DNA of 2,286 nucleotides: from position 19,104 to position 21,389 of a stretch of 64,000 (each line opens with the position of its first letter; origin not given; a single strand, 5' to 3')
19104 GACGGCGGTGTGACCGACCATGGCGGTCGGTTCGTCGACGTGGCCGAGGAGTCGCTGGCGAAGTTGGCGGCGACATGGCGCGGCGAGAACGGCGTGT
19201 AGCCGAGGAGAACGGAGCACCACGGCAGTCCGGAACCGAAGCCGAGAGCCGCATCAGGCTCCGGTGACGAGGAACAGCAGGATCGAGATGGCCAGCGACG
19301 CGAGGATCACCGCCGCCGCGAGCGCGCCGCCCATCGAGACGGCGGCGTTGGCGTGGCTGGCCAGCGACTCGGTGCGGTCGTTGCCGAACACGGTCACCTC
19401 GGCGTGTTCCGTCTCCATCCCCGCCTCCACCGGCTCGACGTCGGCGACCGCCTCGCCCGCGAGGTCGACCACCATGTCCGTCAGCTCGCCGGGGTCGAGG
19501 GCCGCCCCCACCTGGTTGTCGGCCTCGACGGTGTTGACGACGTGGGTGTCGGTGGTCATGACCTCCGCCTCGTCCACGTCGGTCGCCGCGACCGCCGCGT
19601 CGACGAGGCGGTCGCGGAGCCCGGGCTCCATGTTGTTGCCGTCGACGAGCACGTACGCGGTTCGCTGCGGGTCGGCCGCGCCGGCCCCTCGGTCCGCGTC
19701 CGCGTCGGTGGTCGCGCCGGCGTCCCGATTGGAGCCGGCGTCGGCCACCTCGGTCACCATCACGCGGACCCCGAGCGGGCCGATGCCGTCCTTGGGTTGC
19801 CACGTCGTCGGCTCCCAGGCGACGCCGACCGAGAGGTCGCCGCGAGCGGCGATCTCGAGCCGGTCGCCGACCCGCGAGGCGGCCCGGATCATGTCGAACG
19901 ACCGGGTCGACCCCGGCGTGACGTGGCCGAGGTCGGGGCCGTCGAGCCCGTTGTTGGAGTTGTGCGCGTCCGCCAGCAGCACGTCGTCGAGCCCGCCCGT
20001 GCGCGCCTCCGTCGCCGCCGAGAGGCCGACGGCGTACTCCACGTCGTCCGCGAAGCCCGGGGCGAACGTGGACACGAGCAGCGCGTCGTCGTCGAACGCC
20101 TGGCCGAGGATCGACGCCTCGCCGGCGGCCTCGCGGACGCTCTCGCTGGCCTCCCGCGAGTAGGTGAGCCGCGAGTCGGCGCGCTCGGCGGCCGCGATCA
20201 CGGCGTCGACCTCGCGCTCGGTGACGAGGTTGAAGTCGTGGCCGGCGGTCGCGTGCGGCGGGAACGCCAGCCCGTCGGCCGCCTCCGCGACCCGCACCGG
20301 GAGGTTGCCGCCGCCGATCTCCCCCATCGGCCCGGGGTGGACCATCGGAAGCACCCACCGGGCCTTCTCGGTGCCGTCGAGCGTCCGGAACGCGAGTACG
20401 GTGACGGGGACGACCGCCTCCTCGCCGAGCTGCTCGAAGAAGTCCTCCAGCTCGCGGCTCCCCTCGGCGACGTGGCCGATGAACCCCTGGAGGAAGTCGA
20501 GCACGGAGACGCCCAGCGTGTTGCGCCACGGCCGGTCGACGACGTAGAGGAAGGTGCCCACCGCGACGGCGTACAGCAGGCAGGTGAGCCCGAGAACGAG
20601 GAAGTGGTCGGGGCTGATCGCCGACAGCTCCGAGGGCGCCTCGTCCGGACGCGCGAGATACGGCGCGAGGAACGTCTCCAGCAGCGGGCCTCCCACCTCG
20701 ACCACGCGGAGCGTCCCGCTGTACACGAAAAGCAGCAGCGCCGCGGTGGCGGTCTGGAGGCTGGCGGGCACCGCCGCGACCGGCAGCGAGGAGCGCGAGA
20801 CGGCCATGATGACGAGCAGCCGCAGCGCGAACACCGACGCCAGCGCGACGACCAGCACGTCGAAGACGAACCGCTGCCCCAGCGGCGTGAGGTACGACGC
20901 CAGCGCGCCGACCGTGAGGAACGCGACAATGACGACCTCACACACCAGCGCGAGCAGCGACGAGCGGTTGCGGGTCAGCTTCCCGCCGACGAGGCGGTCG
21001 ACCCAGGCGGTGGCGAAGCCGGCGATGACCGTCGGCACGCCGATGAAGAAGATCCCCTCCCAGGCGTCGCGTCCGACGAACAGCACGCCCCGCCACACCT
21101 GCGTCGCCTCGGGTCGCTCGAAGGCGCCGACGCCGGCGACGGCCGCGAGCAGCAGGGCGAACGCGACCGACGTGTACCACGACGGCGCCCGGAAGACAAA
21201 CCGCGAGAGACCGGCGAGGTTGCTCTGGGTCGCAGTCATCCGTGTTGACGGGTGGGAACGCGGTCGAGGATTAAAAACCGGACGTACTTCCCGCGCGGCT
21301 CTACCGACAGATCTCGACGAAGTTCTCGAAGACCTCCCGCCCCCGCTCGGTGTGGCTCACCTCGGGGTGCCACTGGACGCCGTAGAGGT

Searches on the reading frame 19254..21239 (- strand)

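Call 11: search_protein_families(library=pfam, proteins=[window:19254-21239:-])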
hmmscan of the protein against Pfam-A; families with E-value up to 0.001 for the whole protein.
window:19254-21239:- (661 aa): 1 family
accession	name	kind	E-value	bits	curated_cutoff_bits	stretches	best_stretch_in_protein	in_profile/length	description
PF09843.14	DUF2070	-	2.5e-182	607.6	30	1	9-651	2-560/561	Predicted membrane protein (DUF2070)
